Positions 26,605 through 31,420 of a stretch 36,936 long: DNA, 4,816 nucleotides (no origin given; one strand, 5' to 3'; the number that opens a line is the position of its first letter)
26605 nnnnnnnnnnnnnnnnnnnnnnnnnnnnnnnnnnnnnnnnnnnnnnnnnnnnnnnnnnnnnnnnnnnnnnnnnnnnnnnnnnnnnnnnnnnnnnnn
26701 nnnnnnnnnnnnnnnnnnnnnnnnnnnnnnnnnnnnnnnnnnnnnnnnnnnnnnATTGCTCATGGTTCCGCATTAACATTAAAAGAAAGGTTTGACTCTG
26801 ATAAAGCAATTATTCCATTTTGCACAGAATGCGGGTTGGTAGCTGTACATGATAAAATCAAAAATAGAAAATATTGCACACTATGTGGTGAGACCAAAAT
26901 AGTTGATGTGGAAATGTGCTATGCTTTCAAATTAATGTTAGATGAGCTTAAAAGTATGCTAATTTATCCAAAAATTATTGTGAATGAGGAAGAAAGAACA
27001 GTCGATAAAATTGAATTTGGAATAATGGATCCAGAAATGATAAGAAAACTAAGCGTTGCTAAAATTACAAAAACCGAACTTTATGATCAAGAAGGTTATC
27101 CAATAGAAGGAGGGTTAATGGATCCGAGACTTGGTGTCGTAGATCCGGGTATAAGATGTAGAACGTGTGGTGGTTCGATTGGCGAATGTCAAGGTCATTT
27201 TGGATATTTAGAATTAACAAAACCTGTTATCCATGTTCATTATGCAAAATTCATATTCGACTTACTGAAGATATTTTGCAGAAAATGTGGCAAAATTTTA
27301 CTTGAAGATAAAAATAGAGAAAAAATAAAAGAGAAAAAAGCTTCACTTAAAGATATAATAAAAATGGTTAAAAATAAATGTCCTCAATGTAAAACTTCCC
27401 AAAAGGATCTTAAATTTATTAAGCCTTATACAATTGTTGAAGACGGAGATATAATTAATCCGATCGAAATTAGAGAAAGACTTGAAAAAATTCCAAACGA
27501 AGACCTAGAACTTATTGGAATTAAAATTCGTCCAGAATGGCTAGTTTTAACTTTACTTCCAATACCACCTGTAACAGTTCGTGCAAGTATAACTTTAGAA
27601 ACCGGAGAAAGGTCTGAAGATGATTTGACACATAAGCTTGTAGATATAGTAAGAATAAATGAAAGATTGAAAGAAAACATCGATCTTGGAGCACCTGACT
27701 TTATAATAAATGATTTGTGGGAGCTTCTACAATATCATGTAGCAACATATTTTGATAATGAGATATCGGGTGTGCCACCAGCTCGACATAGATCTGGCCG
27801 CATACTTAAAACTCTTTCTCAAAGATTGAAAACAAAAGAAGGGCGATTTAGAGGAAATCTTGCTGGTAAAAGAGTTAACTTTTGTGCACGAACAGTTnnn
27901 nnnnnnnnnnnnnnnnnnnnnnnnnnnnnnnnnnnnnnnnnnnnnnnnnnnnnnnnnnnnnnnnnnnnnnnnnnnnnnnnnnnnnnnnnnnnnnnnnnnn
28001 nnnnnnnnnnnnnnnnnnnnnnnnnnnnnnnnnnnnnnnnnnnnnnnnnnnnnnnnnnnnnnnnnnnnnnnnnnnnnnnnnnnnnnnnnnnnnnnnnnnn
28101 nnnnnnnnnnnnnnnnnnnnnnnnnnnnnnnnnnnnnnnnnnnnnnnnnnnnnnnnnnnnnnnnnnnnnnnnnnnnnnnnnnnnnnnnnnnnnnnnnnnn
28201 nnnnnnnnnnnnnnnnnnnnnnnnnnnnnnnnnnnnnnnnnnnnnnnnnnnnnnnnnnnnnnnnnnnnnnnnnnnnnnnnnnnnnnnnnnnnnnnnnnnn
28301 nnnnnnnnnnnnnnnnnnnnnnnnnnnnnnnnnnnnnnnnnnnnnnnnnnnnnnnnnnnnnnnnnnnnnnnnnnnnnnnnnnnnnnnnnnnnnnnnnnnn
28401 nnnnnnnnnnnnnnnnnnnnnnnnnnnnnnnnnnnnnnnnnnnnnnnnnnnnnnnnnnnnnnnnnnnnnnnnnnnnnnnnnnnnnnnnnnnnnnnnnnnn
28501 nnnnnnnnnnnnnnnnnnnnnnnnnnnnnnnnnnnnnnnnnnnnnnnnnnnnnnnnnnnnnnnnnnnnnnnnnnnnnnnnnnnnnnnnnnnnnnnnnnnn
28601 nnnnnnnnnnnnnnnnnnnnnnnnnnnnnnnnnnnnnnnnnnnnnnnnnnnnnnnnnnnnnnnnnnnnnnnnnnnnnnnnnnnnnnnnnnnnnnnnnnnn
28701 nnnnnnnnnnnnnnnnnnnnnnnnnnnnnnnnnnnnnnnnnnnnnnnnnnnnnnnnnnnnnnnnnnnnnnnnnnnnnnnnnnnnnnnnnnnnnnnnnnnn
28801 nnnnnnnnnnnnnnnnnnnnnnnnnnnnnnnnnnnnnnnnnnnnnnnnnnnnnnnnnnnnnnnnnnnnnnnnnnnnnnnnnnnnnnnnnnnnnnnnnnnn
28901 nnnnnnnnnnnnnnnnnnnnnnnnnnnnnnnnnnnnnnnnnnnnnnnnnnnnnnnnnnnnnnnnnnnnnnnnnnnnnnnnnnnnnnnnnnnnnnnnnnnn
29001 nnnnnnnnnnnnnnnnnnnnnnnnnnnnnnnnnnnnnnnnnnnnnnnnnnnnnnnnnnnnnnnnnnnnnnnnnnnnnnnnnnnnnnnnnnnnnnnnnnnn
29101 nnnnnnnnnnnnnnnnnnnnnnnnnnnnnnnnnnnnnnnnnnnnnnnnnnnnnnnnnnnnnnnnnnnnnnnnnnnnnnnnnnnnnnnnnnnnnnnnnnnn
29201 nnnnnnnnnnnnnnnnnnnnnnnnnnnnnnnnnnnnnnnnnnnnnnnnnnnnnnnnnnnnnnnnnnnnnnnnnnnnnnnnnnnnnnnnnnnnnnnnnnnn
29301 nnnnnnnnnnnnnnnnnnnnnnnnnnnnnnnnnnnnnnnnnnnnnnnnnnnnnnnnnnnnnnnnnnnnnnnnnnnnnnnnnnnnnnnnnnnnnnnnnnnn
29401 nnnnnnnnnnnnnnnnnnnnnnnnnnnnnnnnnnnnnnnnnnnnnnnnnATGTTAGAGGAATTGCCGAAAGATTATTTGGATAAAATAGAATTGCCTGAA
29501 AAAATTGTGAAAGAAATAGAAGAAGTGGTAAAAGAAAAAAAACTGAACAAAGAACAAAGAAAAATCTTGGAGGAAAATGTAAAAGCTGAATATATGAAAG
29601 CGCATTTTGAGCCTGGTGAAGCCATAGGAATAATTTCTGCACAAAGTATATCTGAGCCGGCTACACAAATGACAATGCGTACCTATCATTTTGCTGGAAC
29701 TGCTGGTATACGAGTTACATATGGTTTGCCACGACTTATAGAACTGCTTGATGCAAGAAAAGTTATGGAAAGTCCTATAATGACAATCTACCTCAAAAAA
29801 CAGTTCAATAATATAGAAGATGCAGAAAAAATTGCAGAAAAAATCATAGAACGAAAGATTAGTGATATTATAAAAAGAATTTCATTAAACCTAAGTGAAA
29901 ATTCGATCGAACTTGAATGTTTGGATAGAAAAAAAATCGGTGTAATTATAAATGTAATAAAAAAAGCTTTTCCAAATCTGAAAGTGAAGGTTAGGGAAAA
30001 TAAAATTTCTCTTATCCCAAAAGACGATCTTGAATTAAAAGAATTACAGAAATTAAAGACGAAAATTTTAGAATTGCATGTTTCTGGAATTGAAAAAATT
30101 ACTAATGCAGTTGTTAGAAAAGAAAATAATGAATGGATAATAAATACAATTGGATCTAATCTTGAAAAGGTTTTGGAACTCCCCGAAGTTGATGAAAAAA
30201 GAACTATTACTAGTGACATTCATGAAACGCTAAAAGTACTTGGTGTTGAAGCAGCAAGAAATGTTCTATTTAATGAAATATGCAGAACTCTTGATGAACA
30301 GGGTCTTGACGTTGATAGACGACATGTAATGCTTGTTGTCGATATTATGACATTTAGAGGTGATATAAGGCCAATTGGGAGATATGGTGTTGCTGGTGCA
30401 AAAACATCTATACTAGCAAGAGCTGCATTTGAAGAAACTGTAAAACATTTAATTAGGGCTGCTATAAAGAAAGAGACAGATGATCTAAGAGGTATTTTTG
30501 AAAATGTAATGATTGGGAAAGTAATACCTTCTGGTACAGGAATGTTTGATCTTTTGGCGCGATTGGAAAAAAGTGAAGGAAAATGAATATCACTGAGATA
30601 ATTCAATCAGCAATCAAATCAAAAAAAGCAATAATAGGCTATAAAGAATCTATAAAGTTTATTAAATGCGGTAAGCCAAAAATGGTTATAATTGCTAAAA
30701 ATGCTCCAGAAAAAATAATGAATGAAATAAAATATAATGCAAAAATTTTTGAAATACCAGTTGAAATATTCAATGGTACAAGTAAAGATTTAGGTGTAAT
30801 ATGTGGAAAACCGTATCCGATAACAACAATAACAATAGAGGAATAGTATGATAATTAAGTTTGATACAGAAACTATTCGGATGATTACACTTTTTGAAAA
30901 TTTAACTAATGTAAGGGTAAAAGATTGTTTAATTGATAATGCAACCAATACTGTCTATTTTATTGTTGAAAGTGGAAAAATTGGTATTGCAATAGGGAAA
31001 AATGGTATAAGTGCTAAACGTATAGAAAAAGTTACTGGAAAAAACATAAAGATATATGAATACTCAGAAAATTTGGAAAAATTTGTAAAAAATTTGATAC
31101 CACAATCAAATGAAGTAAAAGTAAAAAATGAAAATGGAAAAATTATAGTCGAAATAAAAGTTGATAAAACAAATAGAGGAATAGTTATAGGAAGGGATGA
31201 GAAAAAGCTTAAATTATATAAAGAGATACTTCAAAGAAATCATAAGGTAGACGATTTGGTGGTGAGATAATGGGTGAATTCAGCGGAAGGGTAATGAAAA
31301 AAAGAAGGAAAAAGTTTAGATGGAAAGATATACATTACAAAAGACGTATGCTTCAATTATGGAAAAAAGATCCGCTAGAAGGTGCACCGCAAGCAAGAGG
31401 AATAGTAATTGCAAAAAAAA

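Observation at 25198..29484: In-frame fusion of RNAP subunits B' and A' that depends on one A5 homopolymer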

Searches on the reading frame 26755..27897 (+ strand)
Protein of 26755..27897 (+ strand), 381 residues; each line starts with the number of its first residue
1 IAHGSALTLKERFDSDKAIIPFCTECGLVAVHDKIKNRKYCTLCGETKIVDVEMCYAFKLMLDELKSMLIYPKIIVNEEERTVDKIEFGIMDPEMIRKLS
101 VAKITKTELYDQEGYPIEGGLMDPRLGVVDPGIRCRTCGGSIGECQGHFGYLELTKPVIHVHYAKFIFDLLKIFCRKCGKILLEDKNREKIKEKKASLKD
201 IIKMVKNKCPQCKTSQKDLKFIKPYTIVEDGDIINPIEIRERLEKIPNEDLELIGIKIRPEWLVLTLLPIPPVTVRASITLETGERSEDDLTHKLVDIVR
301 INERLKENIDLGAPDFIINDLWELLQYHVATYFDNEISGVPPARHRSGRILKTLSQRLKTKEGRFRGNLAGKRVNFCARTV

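Call 52: predict_structure(alignment_id=A1)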
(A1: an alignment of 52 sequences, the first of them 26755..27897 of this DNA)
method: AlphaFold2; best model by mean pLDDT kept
length: 381 residues; sequences in the alignment: 52
mean_pLDDT: 77.6   pTM: 0.78
mean pLDDT of the five models: 77.6, 77.1, 75.6, 71.8, 62.1
residues with pLDDT >= 90: 177; 70-90: 100; 50-70: 25; < 50: 79
segments of 3 or more residues with pLDDT < 50: 1-15, 113-116, 275-289, 340-381
pLDDT, mean of each block of 10 residues (from residue 1): 29 61 94 92 92 82 86 91 90 94 73 48 70 81 81 95 94 95 86 80 89 94 92 95 96 91 95 52 46 78 94 93 91 70 45 44 38 35 30
secondary structure, 60 per line:
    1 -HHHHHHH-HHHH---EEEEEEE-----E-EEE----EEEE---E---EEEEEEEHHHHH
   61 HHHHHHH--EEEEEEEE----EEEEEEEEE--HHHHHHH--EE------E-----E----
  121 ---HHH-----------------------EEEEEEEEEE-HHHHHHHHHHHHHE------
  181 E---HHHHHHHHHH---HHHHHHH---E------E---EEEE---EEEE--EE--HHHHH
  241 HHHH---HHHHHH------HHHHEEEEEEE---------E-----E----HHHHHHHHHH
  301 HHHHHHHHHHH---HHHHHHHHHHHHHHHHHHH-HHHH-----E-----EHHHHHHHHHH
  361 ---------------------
elements in order: H2-8 H10-13 E17-23 E31-33 E38-41 E49-55 H56-67 E70-77 E82-90 H93-99 E150-159 H161-173 H185-194 H198-204 E219-222 E226-229 H236-244 H248-253 H260-263 E264-270 H291-311 H315-333 H335-338 H351-360

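Call 56: fold_search(model_id=the predicted structure, library=pdb)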
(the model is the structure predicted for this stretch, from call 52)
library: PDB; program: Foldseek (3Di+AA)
matches with E <= 10: 697; with E <= 0.001: 580
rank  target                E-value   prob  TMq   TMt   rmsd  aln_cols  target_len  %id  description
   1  3qqc_A                1.6e-30  1.00  0.74  0.74   6.0       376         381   50  Crystal structure of archaeal Spt4/5 bound to the RNAP clamp domain (released 2011-03-23)
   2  9bct_A                4.4e-29  1.00  0.62  0.28   5.7       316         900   57  Cryo-EM structure of Thermococcus kodakarensis FttA-dependent transcription pre-termination complex containing 44 nt R (released 2024-07-31)
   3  8cro_A                1.9e-28  1.00  0.61  0.28   5.9       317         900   56  Cryo-EM structure of Pyrococcus furiosus transcription elongation complex (released 2024-04-17)
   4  7ok0_A                3.2e-28  1.00  0.61  0.28   5.9       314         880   53  Cryo-EM structure of the Sulfolobus acidocaldarius RNA polymerase at 2.88 A (released 2021-08-25)
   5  8oki_A                1.1e-27  1.00  0.61  0.28   6.0       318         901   57  Cryo-EM structure of Pyrococcus furiosus transcription elongation complex bound to Spt4/5 (released 2024-04-24)
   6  7oqy_A                2.4e-27  1.00  0.61  0.28   5.9       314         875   54  Cryo-EM structure of the cellular negative regulator TFS4 bound to the archaeal RNA polymerase (released 2021-08-25)
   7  6kf4_A                4.3e-25  1.00  0.60  0.27   6.3       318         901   57  Cryo-EM structure of Thermococcus kodakarensis RNA polymerase (released 2020-07-01)
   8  6kf3_A                1.2e-24  1.00  0.59  0.27   6.2       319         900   56  Cryo-EM structure of Thermococcus kodakarensis RNA polymerase (released 2020-07-01)
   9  4ayb_A                1.9e-24  1.00  0.59  0.28   5.9       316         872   52  RNAP at 3.2Ang (released 2012-08-08)
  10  4qiw_A                1.6e-23  1.00  0.58  0.27   5.1       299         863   55  Crystal structure of euryarchaeal RNA polymerase from Thermococcus kodakarensis (released 2014-10-08)
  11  4qiw_I                4.7e-23  1.00  0.58  0.27   5.3       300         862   55  Crystal structure of euryarchaeal RNA polymerase from Thermococcus kodakarensis (released 2014-10-08)
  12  8uhd_A                4.8e-21  1.00  0.60  0.18   6.0       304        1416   39  Structure of paused transcription complex Pol II-DSIF-NELF - post-translocated (released 2024-03-20)
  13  8xrj_A                1.7e-20  1.00  0.59  0.18   6.1       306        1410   40  RNA polymerase II elongation complex with upstream nucleosome extracted from human nuclei (released 2025-05-07)
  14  8h0v_A                3.5e-20  1.00  0.57  0.17   6.3       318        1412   37  RNA polymerase II transcribing a chromatosome (type I) (released 2022-12-07)
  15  8uha_A                3.7e-20  1.00  0.60  0.18   5.9       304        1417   38  Structure of paused transcription complex Pol II-DSIF-NELF - tilted (released 2024-03-20)
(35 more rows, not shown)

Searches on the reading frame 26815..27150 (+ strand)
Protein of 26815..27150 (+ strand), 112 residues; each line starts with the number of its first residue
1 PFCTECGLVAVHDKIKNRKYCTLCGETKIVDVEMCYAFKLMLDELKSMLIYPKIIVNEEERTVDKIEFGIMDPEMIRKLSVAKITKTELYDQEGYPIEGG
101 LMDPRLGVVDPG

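Call 35: search_solved_structures(query=window:26815-27150:+, max_evalue=0.00001, show_alignments=3)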
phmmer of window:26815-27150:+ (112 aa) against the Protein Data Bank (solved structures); distinct sequences matched with E-value up to 0.00001: 14.
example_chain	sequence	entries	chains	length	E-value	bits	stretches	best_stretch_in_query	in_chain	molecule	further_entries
3qqc_A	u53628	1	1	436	2.2e-36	127.8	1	3-112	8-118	DNA-directed RNA polymerase subunit b, DNA-directed RNA polymerase subunit a', DNA-directe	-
4qiw_A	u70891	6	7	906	3.5e-15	59.5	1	60-112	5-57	DNA-directed RNA polymerase | DNA-directed RNA polymerase subunit | DNA-directed RNA polymerase subunit A'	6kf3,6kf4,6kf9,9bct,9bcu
8cro_A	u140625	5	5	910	1e-13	54.9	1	60-112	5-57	DNA-directed RNA polymerase subunit Rpo1N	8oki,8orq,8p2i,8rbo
36ro_A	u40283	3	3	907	1.5e-13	54.3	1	61-112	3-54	DNA-directed RNA polymerase subunit Rpo1N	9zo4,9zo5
36ro_B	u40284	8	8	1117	3.4e-13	53.2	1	3-58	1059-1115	DNA-directed RNA polymerase subunit beta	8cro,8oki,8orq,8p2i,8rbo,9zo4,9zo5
2waq_A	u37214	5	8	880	1.6e-12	51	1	60-112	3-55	DNA-DIRECTED RNA POLYMERASE RPO1N SUBUNIT | DNA-DIRECTED RNA POLYMERASE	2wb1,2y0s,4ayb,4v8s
2pmz_A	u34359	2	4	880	1.7e-12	50.9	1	60-112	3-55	DNA-directed RNA polymerase subunit A | DNA-directed RNA polymerase subunit A'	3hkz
36rp_A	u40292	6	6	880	3.1e-12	50.1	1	60-112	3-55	DNA-directed RNA polymerase subunit Rpo1N | DNA-directed RNA polymerase subunit A'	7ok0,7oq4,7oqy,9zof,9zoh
4qiw_B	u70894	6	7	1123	2.2e-11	47.3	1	3-55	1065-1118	DNA-directed RNA polymerase | DNA-directed RNA polymerase subunit beta | DNA-directed RNA polymerase subunit B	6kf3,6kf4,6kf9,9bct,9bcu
36rp_B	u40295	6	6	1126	1.7e-08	38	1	2-59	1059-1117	DNA-directed RNA polymerase subunit Rpo2 | DNA-directed RNA polymerase subunit B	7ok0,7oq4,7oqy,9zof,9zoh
3h0g_A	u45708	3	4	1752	2.8e-08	37.3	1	61-110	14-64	DNA-directed RNA polymerase II subunit rpb1 | RNA polymerase II subunit Rpb1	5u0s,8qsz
2waq_B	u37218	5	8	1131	9e-08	35.7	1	3-58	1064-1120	DNA-DIRECTED RNA POLYMERASE RPO2 SUBUNIT | DNA-DIRECTED RNA POLYMERASE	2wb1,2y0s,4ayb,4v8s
2pmz_B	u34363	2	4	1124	9.6e-08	35.6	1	3-58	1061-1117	DNA-directed RNA polymerase subunit B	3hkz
5x4z_A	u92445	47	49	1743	1.1e-06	32.1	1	61-110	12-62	DNA-directed RNA polymerase subunit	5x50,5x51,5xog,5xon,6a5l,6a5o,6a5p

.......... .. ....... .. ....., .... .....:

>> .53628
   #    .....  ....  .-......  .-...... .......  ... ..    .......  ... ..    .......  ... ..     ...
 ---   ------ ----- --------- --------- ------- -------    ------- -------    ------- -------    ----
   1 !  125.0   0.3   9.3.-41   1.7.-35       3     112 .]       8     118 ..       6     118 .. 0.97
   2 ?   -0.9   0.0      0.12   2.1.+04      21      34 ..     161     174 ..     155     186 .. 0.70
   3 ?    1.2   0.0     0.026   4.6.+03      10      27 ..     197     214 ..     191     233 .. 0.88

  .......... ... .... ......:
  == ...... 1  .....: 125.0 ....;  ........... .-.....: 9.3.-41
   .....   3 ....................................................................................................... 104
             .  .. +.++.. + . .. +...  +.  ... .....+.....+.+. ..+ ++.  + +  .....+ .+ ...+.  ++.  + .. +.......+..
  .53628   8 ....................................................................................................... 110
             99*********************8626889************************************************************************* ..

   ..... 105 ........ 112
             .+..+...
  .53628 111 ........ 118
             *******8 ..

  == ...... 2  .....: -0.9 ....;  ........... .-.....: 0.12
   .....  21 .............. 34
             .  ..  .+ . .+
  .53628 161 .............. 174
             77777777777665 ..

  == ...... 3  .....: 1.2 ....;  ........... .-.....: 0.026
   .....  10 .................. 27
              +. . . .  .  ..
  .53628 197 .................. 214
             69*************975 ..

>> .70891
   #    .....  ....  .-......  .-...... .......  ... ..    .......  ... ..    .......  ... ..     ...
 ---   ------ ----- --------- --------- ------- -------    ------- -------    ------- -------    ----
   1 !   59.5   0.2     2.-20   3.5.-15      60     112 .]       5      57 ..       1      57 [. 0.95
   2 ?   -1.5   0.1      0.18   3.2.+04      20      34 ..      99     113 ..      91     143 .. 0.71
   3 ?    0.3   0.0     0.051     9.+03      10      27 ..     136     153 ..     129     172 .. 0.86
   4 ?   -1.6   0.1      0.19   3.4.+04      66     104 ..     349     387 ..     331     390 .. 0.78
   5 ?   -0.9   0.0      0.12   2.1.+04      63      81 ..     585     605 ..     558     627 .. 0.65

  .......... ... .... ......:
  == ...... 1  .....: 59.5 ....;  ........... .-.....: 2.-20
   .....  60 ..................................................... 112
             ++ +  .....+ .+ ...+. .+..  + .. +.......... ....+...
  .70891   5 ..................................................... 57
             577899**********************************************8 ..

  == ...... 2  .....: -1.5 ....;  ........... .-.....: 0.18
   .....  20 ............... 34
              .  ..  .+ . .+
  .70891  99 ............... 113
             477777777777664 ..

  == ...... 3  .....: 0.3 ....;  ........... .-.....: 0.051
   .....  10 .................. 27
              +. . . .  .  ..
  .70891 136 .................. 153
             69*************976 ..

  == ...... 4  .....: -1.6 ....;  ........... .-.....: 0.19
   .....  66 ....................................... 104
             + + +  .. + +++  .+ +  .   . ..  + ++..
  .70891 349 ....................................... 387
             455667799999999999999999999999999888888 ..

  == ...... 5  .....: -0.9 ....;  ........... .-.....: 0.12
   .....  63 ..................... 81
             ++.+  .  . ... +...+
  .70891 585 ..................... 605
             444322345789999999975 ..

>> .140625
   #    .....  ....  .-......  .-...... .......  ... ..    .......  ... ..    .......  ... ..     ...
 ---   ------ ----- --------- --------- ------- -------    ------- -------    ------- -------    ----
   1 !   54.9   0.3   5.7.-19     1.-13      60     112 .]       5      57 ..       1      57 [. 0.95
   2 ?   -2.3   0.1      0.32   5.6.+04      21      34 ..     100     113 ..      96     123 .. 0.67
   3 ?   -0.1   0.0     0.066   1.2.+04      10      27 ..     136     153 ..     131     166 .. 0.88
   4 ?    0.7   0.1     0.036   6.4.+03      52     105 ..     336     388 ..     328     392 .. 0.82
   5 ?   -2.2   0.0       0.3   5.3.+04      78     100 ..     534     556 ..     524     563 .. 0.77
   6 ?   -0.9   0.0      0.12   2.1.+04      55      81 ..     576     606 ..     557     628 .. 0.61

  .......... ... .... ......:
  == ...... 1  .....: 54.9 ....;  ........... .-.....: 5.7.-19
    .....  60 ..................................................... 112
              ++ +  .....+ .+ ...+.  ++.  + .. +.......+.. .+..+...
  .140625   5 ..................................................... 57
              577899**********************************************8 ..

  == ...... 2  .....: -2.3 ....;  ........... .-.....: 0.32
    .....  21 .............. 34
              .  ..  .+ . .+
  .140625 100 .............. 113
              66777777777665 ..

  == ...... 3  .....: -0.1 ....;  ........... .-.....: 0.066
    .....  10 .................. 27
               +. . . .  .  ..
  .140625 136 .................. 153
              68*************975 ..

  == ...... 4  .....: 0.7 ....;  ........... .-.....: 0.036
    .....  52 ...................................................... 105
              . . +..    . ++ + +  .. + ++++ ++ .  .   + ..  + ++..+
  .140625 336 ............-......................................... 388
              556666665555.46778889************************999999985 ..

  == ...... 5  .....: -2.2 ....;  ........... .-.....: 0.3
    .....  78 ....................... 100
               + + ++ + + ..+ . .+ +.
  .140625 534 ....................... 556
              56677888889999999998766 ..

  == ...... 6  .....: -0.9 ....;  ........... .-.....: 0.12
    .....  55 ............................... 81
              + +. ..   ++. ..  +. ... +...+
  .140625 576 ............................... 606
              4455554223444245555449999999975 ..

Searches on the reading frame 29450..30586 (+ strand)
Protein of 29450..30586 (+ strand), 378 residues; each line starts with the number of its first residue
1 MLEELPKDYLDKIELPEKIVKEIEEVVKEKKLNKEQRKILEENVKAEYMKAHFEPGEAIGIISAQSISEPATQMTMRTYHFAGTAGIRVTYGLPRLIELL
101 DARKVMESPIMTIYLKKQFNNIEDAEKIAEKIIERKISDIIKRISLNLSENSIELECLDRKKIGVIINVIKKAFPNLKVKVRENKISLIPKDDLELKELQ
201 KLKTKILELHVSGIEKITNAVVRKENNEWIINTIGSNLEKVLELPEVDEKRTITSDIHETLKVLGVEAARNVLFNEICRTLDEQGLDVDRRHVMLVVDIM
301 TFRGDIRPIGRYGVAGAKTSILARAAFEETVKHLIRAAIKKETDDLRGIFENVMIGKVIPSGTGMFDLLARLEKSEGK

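Call 5: search_protein_families(library=pfam, proteins=[window:29450-30586:+])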
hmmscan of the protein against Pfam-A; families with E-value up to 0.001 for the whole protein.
window:29450-30586:+ (378 aa): 1 family
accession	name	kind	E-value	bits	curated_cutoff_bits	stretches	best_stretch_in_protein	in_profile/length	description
PF04998.22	RNA_pol_Rpb1_5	-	6.7e-52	177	28.5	1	18-321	34-266/267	RNA polymerase Rpb1, domain 5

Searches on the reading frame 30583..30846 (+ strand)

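Call 41: search_protein_families(library=pfam, proteins=[window:30583-30846:+], max_evalue=0.00001)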
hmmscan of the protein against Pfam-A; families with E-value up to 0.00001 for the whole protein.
window:30583-30846:+ (87 aa): 1 family
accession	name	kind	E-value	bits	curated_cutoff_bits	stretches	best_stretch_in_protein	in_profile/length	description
PF01248.31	Ribosomal_L7Ae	-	1.6e-15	57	22.1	1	2-85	2-85/95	Ribosomal protein L7Ae/L30e/S12e/Gadd45 family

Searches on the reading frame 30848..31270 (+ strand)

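Call 41: search_protein_families(library=pfam, proteins=[window:30848-31270:+], max_evalue=0.00001)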
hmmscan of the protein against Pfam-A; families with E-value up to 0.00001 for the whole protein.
window:30848-31270:+ (140 aa): 3 families
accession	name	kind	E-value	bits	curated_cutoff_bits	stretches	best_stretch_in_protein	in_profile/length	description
PF07650.23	KH_2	-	2.6e-09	37.2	22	1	14-74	5-65/78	KH domain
PF13083.13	KH_KhpA-B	-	2.2e-08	34.3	32.1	1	75-117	3-47/73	KhpA/KhpB, KH domain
PF13184.12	KH_5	-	3.7e-08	33.8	27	1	35-87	4-62/69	NusA-like KH domain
